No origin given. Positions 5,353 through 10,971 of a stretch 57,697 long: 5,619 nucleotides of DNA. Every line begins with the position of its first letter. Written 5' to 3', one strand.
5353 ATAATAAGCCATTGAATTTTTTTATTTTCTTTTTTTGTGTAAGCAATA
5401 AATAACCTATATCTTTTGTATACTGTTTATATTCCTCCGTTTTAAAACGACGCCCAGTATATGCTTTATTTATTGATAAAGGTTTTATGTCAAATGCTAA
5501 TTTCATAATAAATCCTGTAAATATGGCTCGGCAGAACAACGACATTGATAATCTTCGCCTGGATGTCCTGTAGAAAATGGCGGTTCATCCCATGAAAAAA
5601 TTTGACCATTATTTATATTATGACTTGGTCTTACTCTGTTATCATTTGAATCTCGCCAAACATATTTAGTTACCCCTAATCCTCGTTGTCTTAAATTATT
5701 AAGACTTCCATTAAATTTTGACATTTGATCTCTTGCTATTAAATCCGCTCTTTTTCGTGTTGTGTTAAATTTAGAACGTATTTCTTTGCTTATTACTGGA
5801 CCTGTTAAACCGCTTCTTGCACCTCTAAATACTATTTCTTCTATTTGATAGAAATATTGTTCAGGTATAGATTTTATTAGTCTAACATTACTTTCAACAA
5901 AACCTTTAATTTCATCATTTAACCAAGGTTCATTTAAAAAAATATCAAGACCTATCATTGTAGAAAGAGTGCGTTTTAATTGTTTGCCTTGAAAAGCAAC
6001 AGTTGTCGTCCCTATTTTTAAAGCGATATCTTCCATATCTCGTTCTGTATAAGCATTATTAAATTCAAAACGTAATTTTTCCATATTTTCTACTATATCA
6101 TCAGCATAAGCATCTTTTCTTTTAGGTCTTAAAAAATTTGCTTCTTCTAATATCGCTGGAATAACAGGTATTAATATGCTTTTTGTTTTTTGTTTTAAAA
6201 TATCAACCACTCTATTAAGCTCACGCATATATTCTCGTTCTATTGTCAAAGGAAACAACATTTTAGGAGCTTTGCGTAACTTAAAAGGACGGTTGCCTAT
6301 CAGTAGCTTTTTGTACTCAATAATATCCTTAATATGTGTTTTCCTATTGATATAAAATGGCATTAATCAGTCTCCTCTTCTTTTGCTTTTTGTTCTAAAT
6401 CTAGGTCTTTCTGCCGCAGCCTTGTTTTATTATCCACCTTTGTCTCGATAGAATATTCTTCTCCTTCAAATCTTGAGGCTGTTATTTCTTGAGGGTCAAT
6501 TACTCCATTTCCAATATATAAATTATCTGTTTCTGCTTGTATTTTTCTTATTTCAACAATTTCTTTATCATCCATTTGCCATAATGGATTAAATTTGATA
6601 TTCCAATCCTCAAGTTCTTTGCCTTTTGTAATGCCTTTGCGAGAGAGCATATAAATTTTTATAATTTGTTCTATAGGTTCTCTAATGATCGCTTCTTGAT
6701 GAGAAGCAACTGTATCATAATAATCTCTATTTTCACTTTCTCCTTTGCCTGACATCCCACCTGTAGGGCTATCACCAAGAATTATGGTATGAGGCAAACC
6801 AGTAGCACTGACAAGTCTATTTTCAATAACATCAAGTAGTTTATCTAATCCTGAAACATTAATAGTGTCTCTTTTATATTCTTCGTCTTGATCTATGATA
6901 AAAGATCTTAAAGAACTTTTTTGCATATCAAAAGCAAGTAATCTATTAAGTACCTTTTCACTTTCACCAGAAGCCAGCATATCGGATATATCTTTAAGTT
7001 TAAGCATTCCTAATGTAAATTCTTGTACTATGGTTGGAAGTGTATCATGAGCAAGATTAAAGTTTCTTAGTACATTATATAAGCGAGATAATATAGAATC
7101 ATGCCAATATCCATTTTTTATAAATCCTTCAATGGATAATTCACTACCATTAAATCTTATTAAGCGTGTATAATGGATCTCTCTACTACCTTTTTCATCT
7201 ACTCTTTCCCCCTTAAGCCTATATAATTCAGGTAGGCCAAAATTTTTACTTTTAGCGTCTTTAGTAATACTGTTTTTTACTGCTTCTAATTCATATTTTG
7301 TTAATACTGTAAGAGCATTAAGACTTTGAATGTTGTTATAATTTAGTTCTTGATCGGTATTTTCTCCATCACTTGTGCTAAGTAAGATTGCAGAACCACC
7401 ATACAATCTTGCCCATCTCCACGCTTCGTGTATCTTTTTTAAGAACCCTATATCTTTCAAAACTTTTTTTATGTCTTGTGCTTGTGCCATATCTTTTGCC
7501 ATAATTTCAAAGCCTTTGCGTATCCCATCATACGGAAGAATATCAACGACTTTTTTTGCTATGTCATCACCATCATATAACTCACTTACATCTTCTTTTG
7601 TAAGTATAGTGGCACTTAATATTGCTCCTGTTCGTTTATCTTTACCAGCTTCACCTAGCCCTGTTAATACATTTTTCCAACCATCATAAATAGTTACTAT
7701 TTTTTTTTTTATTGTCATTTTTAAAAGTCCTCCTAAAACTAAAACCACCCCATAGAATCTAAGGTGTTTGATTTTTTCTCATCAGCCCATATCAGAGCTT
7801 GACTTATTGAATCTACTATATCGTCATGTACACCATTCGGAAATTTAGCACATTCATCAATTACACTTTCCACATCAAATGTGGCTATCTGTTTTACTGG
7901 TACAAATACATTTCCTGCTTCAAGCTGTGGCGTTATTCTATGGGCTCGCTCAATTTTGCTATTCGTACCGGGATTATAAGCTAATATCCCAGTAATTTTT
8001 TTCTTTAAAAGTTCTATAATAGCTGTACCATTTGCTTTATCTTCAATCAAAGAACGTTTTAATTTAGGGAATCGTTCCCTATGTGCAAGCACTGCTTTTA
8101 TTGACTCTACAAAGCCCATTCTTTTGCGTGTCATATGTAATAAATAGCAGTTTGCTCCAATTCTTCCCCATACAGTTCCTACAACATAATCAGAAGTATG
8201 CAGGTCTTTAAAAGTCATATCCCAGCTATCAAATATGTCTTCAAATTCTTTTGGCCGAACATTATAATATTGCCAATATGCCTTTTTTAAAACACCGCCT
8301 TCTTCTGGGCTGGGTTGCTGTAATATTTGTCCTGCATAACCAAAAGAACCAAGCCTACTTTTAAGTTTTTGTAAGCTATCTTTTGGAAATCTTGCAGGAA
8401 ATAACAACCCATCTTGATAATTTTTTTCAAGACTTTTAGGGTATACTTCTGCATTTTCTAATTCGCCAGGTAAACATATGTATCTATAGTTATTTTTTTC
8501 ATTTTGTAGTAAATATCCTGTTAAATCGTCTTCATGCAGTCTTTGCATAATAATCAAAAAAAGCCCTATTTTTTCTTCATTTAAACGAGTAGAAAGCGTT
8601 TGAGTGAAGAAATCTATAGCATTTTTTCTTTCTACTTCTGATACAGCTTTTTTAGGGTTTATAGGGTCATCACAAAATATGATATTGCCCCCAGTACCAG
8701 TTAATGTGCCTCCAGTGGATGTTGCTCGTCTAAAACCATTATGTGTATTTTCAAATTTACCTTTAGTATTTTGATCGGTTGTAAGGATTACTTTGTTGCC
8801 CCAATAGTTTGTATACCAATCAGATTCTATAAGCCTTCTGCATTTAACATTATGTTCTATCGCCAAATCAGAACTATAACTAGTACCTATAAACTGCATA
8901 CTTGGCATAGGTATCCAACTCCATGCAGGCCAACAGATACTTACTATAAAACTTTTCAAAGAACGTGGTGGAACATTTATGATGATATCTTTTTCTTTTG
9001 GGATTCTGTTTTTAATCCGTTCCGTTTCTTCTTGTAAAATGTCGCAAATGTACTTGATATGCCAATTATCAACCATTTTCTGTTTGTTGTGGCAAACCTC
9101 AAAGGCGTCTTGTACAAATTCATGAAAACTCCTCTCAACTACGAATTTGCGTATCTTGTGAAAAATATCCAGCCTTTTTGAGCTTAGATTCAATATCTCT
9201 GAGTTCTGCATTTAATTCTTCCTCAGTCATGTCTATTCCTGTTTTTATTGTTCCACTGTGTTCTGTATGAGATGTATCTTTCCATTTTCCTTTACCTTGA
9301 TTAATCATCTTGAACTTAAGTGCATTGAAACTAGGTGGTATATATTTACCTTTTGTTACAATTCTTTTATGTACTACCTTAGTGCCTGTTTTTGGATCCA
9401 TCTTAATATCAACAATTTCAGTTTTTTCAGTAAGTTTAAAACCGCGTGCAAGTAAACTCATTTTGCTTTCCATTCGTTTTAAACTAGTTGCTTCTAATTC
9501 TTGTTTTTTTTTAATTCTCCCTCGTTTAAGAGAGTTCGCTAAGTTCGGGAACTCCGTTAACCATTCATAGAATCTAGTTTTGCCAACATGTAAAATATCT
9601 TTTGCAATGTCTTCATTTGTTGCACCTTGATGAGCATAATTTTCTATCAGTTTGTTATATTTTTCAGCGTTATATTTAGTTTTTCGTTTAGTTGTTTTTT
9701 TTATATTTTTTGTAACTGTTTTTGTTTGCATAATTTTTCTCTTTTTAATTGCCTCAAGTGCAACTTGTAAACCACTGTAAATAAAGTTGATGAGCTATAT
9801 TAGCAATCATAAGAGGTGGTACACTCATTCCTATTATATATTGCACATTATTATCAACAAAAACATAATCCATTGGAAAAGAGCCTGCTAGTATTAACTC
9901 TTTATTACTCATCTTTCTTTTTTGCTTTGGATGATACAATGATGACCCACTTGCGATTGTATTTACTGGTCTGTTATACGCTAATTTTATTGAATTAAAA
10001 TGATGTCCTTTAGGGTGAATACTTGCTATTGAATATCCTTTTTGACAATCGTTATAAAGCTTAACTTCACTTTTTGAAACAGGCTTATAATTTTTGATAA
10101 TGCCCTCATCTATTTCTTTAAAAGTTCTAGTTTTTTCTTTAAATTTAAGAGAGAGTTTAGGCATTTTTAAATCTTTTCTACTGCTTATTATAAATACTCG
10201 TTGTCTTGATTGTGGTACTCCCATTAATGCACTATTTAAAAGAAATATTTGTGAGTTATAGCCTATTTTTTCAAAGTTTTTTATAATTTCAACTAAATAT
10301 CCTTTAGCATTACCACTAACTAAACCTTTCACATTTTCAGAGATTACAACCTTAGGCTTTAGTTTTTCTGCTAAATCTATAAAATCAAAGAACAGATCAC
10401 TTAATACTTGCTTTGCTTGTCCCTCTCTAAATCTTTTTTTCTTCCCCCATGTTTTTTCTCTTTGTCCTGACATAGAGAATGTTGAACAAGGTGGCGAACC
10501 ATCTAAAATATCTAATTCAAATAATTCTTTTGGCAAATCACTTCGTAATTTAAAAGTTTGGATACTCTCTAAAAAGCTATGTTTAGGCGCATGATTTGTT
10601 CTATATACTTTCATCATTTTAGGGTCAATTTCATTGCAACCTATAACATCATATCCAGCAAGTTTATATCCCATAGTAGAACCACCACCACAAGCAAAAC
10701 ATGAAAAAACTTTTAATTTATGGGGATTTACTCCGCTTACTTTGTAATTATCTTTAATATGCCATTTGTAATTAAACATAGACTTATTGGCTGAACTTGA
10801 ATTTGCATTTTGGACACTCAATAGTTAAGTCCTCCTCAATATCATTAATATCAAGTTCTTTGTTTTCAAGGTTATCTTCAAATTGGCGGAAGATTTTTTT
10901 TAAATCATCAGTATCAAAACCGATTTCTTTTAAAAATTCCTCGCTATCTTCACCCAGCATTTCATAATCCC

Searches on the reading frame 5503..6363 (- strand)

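Call 9: search_protein_families(library=phrogs, proteins=[window:5503-6363:-])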
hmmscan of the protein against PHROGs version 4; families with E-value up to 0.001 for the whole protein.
window:5503-6363:- (286 aa): 12 families
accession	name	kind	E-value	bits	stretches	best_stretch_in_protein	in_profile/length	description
phrog_324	-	head and packaging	9.8e-69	233.9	1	26-284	63-320/624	head morphogenesis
phrog_4529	-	head and packaging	4.5e-38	132.8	1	147-284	146-290/533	minor head protein and DNA pilot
phrog_15127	-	head and packaging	3.7e-35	122.5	1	41-274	4-244/602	head protein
phrog_595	-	head and packaging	3.3e-23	83.8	1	142-284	164-300/513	head maturation protease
phrog_2468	-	head and packaging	1.9e-12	48.3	1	133-283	112-274/303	head morphogenesis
phrog_6577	-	unknown function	2.3e-11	43.8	1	157-283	102-231/1066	-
phrog_115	-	head and packaging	7.7e-09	36.2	1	174-284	210-320/665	minor head protein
phrog_2662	-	head and packaging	4.4e-08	33.2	1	101-281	540-708/717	portal protein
phrog_3517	-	head and packaging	5.4e-07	30.2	1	196-282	225-329/371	head morphogenesis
phrog_220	-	head and packaging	3.6e-06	26.2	1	234-282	1018-1066/1338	minor head protein and DNA pilot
phrog_7625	-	head and packaging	0.00024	21.1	1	40-282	16-249/504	head morphogenesis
phrog_4728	-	head and packaging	0.00027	20.9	1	172-284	186-302/591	head morphogenesis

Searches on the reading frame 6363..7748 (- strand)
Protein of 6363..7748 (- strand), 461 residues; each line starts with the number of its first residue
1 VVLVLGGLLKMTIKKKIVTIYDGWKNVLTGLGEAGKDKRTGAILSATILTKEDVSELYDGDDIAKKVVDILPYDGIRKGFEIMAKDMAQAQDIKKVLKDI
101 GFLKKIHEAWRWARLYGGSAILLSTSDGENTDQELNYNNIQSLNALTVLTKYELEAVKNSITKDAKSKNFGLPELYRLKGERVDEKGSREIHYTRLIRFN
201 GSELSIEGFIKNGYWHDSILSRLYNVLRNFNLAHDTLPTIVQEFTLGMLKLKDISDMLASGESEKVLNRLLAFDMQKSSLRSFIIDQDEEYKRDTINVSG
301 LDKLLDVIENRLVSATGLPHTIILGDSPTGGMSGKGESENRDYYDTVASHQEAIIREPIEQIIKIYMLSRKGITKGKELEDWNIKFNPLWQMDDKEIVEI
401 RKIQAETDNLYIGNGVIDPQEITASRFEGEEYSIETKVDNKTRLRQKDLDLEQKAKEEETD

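Call 9: search_protein_families(library=phrogs, proteins=[window:6363-7748:-])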
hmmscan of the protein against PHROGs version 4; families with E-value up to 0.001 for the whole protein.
window:6363-7748:- (461 aa): 7 families
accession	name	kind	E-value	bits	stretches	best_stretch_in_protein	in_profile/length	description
phrog_146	-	head and packaging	3.9e-99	334.1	1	15-455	18-453/587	portal protein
phrog_15528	-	head and packaging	2.6e-45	156.1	1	40-442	52-466/794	portal protein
phrog_220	-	head and packaging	1e-36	127.4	1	50-455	55-464/1338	minor head protein and DNA pilot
phrog_12751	-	unknown function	1.2e-28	101.2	1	211-423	6-215/283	-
phrog_15615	-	head and packaging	2.3e-24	86.8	1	18-216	3-191/194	virion structural protein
phrog_30637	-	unknown function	8.7e-18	64.6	1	189-439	3-249/1119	-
phrog_4660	-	head and packaging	2.2e-09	37.3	1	264-423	321-473/765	minor head protein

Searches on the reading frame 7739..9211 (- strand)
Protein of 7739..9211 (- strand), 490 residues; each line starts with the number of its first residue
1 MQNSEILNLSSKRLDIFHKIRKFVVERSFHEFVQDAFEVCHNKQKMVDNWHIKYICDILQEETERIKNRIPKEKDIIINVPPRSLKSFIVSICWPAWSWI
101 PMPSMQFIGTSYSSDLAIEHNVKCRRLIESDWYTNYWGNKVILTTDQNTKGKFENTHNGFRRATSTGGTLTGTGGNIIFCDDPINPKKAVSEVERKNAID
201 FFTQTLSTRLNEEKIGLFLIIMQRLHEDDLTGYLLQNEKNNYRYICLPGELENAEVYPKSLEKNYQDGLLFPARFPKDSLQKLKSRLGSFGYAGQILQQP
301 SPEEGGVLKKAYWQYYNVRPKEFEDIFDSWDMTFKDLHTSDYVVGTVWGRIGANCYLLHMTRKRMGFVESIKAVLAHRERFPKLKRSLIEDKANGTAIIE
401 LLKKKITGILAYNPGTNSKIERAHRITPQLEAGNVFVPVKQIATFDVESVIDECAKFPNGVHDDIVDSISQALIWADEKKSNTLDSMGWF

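Call 9: search_protein_families(library=phrogs, proteins=[window:7739-9211:-])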
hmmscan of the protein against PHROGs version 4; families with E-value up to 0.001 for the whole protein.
window:7739-9211:- (490 aa): 6 families
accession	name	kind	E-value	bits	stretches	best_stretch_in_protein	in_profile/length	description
phrog_38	-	head and packaging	2e-94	318.8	1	26-481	270-708/760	terminase large subunit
phrog_4758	-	head and packaging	9.9e-48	163.6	1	21-250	12-236/243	terminase large subunit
phrog_5573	-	head and packaging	3.5e-35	122.6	1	267-482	23-240/250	terminase large subunit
phrog_979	-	head and packaging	1.1e-07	31.9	1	309-473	417-596/642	terminase large subunit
phrog_30251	-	head and packaging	4.3e-07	29.5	1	76-241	58-228/799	terminase large subunit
phrog_12171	-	head and packaging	3.1e-05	25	1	413-488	36-107/110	terminase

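Call 14: find_related_loci(query=window:7739-9211:-, collection=viral_contigs, flank=10000)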
Query window:7739-9211:- (490 aa) in viral_contigs; peptide patterns used: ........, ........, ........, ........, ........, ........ (x = any residue, [..] = any of these).
No stretch of DNA in the collection matches any of the patterns.

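Call 16: search_dna_similar(query=window:7739-9211:-, collection=phages, mode=protein, max_rows=15)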
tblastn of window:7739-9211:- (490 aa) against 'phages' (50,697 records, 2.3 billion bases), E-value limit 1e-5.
Records with a match: 1886; places in all: 1919; records where one place covers at least 80% of the query: 1593.
Best place of each record, by identity: <60% 1886.
By first word of the organism name: Klebsiella 445; Escherichia 340; Microbacterium 260; Vibrio 96; Acinetobacter 51; Bacteriophage 44; Xanthomonas 39; Caulobacter 39; Gordonia 39; Helicobacter 38; and 77 more.
By host as written in the record: - 212; Klebsiella pneumoniae 196; Microbacterium foliorum NRRL B-24224 SEA 108; Escherichia coli 95; Microbacterium foliorum NRRL B-24224 95; Escherichia coli DSM 12242 43; Escherichia coli K-12 MG1655 35; Helicobacter pylori 30; and 445 more.
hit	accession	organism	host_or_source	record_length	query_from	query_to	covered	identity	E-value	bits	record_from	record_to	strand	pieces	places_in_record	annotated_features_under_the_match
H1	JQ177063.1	Aeromonas phage vB_AsaM-56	Aeromonas salmonicida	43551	15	473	94%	37.7%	2e-85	293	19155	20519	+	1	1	putative TerL large-subunit terminase | putative TerS small-subunit terminase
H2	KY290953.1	Aeromonas phage 51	Aeromonas salmonicida HER1108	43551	15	473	94%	37.7%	2e-85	293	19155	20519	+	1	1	terminase large subunit | terminase small subunit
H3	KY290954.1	Aeromonas phage 56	Aeromonas salmonicida HER1084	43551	15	473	94%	37.7%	2e-85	293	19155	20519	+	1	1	terminase large subunit | terminase small subunit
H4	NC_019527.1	Aeromonas phage vB_AsaM-56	Aeromonas salmonicida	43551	15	473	94%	37.7%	2e-85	293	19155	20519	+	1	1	terminase large subunit | putative TerS small-subunit terminase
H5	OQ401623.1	Roseobacter phage CRP-901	Roseobacter sp. FZCC0083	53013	17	474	93%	37.2%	9e-78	270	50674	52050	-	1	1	terminase large subunit | terminase small subunit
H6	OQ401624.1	Roseobacter phage CRP-902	Roseobacter sp. FZCC0083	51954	17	474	93%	36.7%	9e-77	268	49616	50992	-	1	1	terminase large subunit | terminase small subunit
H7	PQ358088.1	Staphylococcus phage TPWB-09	Staphylococcus sp.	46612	6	487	98%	34.8%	2e-71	252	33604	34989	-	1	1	terminase large subunit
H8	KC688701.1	Croceibacter phage P2559Y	Croceibacter atlanticus HTCC2559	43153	24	470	91%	35.7%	8e-65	233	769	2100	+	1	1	terminase-like family protein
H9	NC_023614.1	Croceibacter phage P2559Y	Croceibacter atlanticus HTCC2559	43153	24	470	91%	35.7%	8e-65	233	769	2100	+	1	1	terminase large subunit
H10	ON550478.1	Staphylococcus phage Sazerac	Staphylococcus epidermidis LM1680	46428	27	487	94%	34.6%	2e-62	226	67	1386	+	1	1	putative terminase large subunit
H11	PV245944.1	Chryseobacterium phage MA9V-3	Chryseobacterium sp. MA9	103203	14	473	94%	34.7%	2e-72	255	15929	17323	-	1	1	hypothetical protein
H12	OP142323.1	Staphylococcus phage Lacachita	Staphylococcus epidermidis 1457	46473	27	487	94%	34.4%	1e-62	226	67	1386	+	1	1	terminase large subunit | terminator (x3)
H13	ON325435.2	Staphylococcus phage CUB-EPI_14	Staphylococcus epidermidis SE14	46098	27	487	94%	34.4%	3e-62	226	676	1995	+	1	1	terminase large subunit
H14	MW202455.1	Caudoviricetes sp.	Manatee Spring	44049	1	473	97%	33.5%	2e-64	232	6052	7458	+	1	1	large terminase | terminase small subunit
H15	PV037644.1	Bacillus phage vB_BcM_CUBc25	Bacillus cereus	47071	7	473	95%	33.4%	6e-59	216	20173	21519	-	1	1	terminase large subunit | hypothetical protein (x2)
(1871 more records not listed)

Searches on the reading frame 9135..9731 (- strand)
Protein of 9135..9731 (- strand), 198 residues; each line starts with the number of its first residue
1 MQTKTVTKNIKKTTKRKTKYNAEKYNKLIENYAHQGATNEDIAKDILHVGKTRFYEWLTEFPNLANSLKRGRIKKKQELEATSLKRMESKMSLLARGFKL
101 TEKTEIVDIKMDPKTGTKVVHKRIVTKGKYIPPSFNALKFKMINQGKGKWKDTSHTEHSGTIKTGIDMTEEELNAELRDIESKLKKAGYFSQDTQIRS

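Call 9: search_protein_families(library=phrogs, proteins=[window:9135-9731:-])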
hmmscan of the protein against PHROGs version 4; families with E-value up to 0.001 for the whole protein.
window:9135-9731:- (198 aa): 2 families
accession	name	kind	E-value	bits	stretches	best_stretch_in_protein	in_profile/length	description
phrog_309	-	head and packaging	4.4e-24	87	1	6-184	123-288/319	terminase small subunit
phrog_28310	-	unknown function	6.8e-05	24.1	1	28-80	15-66/76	-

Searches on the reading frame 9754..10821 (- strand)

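Call 9: search_protein_families(library=phrogs, proteins=[window:9754-10821:-])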
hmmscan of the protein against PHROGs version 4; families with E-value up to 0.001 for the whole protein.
window:9754-10821:- (355 aa): 6 families
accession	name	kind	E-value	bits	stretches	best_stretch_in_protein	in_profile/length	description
phrog_116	-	other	1.2e-72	246.4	1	9-351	172-494/779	DNA methyltransferase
phrog_36001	-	unknown function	1.4e-35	123.7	2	112-229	460-573/715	-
phrog_363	-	other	1.9e-30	107.1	1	27-231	45-231/327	DNA methyltransferase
phrog_5999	-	other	4.3e-08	34.1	1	36-130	3-95/109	DNA methyltransferase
phrog_23910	-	unknown function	1.8e-06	28.9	1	294-346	35-94/99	-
phrog_757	-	other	8.9e-05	22.7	1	34-163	13-127/247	DNA methyltransferase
